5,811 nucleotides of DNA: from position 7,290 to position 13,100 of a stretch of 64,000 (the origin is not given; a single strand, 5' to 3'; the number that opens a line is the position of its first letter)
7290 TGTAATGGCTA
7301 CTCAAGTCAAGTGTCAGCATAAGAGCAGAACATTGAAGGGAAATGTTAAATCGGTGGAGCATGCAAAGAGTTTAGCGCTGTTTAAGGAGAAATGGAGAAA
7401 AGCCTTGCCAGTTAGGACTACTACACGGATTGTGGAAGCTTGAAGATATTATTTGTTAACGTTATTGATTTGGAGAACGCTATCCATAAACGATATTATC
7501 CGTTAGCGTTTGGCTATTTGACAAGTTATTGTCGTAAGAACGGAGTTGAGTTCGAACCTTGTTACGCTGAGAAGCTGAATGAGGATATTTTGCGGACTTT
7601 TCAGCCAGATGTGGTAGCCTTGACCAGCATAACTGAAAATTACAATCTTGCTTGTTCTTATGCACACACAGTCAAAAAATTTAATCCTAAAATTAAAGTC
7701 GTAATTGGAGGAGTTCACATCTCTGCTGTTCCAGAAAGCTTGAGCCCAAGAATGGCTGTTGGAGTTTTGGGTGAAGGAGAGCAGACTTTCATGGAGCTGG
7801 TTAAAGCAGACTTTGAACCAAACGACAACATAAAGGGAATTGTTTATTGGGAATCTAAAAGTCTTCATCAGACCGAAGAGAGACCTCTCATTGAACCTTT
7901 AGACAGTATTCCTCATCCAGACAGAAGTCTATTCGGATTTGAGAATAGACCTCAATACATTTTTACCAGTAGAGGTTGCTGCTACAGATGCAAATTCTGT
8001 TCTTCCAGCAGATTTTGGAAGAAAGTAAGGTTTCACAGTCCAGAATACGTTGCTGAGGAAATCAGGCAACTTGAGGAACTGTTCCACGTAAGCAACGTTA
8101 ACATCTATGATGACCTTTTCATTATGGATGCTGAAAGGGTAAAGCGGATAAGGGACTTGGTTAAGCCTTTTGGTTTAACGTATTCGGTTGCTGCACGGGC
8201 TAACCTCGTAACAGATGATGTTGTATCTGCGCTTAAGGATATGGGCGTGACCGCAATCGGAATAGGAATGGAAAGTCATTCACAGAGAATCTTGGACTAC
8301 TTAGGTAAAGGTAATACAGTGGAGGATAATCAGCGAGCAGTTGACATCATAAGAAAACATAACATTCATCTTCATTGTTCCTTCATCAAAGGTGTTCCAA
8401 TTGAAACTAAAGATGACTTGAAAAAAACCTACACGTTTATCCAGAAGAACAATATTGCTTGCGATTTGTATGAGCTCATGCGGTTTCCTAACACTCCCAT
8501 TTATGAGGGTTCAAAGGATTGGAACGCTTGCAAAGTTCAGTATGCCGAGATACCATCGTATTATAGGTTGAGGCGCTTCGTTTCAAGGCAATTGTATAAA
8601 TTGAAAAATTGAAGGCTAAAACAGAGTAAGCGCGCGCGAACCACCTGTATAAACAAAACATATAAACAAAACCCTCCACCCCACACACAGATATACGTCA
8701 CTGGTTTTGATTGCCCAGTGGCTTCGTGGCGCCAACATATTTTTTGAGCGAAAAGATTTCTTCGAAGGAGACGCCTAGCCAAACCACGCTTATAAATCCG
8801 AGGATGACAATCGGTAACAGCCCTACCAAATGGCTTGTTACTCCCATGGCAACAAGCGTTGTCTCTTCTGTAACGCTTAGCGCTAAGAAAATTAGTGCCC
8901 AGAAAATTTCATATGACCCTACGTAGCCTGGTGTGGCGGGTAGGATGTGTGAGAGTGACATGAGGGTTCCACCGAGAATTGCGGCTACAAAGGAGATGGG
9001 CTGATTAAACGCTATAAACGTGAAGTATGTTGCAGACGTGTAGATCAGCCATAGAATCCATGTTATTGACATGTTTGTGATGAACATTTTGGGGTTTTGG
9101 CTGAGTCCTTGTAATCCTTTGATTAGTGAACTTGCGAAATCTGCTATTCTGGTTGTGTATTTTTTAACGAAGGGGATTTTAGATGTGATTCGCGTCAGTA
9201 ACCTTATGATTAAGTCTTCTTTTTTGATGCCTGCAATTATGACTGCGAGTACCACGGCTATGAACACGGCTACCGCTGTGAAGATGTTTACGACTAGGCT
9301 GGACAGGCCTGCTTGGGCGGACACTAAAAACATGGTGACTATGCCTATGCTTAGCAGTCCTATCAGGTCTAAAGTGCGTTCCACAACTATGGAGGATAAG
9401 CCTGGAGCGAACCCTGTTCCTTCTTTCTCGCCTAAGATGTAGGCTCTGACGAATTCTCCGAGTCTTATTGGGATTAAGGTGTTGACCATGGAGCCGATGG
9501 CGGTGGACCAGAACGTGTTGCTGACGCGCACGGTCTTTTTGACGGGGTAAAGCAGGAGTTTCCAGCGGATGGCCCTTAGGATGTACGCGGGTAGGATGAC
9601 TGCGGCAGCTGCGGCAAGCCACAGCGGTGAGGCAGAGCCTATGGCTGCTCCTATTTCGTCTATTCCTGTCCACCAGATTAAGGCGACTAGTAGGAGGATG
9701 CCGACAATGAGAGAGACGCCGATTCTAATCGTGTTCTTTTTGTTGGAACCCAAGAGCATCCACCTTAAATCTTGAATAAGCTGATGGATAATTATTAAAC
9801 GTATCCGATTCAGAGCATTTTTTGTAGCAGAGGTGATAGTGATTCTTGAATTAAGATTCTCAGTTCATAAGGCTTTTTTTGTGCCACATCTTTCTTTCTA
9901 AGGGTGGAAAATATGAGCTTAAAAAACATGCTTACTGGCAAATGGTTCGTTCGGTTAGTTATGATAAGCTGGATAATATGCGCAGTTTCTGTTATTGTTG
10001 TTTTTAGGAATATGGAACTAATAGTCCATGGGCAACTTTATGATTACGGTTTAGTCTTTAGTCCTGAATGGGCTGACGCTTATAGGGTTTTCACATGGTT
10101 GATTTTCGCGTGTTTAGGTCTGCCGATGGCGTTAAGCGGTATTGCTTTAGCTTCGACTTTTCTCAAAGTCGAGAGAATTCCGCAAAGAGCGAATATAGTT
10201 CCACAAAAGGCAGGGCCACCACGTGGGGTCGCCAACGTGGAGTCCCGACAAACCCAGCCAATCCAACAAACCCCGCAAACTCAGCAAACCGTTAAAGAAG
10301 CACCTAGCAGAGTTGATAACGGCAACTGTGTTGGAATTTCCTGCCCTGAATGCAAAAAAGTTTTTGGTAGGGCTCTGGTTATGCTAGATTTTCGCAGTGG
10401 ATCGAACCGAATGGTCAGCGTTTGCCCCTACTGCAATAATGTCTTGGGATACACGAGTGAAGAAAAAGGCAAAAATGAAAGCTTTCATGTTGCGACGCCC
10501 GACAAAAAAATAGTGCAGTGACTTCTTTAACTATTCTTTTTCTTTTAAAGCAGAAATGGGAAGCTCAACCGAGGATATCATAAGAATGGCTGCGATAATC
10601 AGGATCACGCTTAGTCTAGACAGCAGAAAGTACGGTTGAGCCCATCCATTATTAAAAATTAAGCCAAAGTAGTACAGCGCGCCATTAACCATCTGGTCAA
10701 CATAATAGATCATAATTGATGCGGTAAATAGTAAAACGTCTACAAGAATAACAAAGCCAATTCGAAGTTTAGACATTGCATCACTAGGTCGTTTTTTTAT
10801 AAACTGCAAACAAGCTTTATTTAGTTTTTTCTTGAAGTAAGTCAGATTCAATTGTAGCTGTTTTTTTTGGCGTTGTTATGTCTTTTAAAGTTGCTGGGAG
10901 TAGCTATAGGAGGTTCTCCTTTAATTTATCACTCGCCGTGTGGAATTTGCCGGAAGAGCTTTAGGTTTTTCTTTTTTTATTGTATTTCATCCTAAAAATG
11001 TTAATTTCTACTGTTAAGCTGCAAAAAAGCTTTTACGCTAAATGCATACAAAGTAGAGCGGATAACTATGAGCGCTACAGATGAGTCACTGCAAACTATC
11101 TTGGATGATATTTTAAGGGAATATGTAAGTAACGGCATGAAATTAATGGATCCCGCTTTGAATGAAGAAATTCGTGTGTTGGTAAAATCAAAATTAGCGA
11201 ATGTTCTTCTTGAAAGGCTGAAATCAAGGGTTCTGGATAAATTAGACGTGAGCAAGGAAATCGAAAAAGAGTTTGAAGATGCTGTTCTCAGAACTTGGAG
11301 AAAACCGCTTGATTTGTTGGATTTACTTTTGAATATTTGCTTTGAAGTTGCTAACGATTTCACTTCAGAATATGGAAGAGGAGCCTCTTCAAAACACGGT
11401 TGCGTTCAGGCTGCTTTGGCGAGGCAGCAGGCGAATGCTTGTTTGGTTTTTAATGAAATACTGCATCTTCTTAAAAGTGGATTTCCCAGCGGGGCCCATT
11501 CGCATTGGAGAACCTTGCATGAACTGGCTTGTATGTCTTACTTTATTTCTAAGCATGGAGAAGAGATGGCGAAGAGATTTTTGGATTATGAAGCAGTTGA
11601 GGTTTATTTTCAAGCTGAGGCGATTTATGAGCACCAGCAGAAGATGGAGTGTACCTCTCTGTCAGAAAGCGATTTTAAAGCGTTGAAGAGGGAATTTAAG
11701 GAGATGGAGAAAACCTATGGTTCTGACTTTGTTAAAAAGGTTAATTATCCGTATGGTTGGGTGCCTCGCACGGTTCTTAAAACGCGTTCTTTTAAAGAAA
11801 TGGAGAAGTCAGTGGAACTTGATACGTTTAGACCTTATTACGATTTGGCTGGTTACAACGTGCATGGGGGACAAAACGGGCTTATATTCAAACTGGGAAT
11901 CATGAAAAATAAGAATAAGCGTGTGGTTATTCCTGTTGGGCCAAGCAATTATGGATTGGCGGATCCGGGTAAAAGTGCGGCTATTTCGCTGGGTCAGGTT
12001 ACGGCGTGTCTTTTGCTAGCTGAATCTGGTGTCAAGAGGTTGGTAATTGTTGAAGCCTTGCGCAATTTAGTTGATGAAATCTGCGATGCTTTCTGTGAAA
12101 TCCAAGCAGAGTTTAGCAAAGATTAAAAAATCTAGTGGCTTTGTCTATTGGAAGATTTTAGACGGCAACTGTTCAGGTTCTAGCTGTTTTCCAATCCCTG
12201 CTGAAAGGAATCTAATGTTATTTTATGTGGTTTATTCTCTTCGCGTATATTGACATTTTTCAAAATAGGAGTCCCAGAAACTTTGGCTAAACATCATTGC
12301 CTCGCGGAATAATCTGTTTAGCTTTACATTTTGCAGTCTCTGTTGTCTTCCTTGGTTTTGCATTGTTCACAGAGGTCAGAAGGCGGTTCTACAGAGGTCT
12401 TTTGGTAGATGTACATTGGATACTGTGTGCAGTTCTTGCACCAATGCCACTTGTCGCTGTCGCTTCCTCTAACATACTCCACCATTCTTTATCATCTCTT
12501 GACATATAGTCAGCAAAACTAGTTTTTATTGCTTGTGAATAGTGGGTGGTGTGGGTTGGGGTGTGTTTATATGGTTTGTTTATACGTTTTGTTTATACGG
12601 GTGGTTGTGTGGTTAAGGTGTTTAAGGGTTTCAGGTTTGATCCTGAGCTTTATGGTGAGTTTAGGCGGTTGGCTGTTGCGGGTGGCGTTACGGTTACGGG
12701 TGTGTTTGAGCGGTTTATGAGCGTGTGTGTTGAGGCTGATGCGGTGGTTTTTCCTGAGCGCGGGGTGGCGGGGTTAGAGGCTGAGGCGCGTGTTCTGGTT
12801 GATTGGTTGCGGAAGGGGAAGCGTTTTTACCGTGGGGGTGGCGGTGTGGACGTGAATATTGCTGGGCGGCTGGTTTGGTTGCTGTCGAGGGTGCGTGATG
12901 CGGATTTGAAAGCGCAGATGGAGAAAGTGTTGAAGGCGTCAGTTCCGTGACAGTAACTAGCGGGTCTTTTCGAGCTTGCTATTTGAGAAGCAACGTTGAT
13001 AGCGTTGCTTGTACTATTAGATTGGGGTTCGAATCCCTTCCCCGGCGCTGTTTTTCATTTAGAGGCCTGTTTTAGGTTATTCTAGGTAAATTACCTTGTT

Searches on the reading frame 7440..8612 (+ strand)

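Call 11: search_protein_families(library=pfam, proteins=[window:7440-8612:+], max_evalue=0.01)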
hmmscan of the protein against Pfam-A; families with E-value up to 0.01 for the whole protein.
window:7440-8612:+ (390 aa): 3 families
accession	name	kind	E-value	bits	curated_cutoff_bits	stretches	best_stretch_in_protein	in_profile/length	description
PF04055.27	Radical_SAM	-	1.1e-23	84.7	29.5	1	175-334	2-166/166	Radical SAM superfamily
PF02310.24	B12-binding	-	1.5e-15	57.6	32.1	1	18-121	11-121/121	B12 binding domain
PF01729.25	QRPTase_C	-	0.0066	16.6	23.1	0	189-286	66-165/169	Quinolinate phosphoribosyl transferase, C-terminal domain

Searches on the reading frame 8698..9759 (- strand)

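Call 11: search_protein_families(library=pfam, proteins=[window:8698-9759:-], max_evalue=0.01)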
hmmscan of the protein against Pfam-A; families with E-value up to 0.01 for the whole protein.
window:8698-9759:- (353 aa): 1 family
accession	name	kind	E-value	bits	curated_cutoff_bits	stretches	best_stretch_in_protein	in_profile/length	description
PF03706.18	LPG_synthase_TM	-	8.1e-49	167.1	33.4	1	18-321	2-302/302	Lysylphosphatidylglycerol synthase TM region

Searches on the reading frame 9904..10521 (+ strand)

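Call 11: search_protein_families(library=pfam, proteins=[window:9904-10521:+], max_evalue=0.01)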
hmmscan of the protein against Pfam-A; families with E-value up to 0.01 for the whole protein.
window:9904-10521:+ (205 aa): 0 families

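Call 65: search_protein_families(library=phrogs, proteins=[window:9904-10521:+], max_evalue=0.01)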
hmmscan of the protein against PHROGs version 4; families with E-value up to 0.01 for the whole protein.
window:9904-10521:+ (205 aa): 0 families

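Call 95: search_protein_families(library=pfam, proteins=[window:9904-10521:+], max_evalue=1)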
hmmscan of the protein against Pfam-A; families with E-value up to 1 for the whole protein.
window:9904-10521:+ (205 aa): 12 families
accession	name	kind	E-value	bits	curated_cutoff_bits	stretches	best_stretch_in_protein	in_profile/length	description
PF10058.14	Zn_ribbon_10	-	0.026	14.7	24.2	0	163-190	14-41/54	ER junction formation factor lunapark, zinc ribbon finger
PF19589.4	DUF6095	-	0.044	14.4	23.8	1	6-42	33-68/73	Family of unknown function (DUF6095)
PF25207.1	DUF7837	-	0.082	13.4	27.8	1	146-180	7-43/47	Domain of unknown function (DUF7837)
PF24110.1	DUF7385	-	0.1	12.7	28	1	140-160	22-42/72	Family of unknown function (DUF7385)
PF02150.21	Zn_ribbon_RPB9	-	0.12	12.7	25.2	1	174-191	4-21/36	RNA polymerases M/15 Kd subunit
PF13912.12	zf-C2H2_6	-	0.16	12.4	25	0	147-155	4-12/27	C2H2-type zinc finger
PF23499.1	YnfU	-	0.25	11.7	27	0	128-154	24-48/49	YnfU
PF13248.11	Zn_ribbon_3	-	0.27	11.2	27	0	145-152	3-10/26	zinc-ribbon domain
PF02945.21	Endonuclease_7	-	0.31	11.4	23.6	1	136-186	20-68/82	Recombination endonuclease VII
PF00096.32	zf-C2H2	-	0.6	11.1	25.2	0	146-156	2-12/23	Zinc finger, C2H2 type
PF23146.2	Zf_IFT144_1st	-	0.81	10.1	27.5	0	172-178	5-11/25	IFT144, first zinc finger domain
PF14616.11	Rua1_C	-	0.9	10.3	27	0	147-154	90-97/122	Transcription regulator Rua1, C-terminal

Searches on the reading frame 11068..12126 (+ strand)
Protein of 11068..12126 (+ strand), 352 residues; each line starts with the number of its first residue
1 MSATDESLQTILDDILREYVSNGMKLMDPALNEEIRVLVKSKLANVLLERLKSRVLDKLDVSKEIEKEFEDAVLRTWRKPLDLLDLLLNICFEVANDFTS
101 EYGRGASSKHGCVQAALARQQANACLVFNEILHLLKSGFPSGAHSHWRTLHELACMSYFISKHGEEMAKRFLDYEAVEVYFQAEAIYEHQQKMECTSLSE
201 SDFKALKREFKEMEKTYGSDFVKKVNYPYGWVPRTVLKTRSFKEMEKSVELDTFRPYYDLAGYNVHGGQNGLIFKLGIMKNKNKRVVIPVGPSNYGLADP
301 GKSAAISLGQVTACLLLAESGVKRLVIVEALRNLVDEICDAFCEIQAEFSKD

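Call 11: search_protein_families(library=pfam, proteins=[window:11068-12126:+], max_evalue=0.01)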
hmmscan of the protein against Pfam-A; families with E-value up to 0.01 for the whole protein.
window:11068-12126:+ (352 aa): 1 family
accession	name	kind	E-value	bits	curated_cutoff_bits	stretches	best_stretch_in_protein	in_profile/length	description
PF18928.5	DUF5677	-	3.2e-23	83.1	27.1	1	121-273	8-156/166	Family of unknown function (DUF5677)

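Call 33: find_encoding_contigs(protein=window:11068-12126:+, flank=10000, max_places=6)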
Protein window:11068-12126:+ (352 aa): no gene with exactly this product is on record in the collection.

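Call 65: search_protein_families(library=phrogs, proteins=[window:11068-12126:+], max_evalue=0.01)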
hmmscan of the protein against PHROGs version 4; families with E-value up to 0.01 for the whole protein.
window:11068-12126:+ (352 aa): 1 family
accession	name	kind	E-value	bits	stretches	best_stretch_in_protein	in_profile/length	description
phrog_27456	-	unknown function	6.7e-45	155.1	1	27-346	24-338/341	-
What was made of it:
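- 11068..12126 (+): DUF5677 protein, a member of a phage-associated family; left neighbouring segment. Pfam DUF5677 3.2e-23 (call 11); phrog_27456 6.7e-45 (call 65).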

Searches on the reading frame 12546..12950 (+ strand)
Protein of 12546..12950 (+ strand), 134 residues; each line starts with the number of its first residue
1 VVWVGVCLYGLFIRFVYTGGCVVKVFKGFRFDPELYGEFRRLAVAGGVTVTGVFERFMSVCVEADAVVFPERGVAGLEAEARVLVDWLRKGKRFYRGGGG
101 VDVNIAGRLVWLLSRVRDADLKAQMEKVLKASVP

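Call 11: search_protein_families(library=pfam, proteins=[window:12546-12950:+], max_evalue=0.01)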
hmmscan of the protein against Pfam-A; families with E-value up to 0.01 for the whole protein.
window:12546-12950:+ (134 aa): 0 families

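Call 31: find_encoding_contigs(protein=window:12546-12950:+, flank=10000, max_places=6)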
Protein window:12546-12950:+ (134 aa): no gene with exactly this product is on record in the collection.
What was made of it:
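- Tried and rejected: These failed (calls 31, 33), so the contig to the left of 13027 in the Logan assembly was not seen.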

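Call 65: search_protein_families(library=phrogs, proteins=[window:12546-12950:+], max_evalue=0.01)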
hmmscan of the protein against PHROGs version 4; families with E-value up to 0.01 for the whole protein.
window:12546-12950:+ (134 aa): 0 families

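Call 95: search_protein_families(library=pfam, proteins=[window:12546-12950:+], max_evalue=1)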
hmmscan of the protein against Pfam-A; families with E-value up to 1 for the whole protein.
window:12546-12950:+ (134 aa): 1 family
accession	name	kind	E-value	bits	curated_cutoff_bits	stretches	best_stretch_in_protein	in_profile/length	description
PF01112.23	Asparaginase_2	-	0.22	11.1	27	1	45-112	223-287/309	Asparaginase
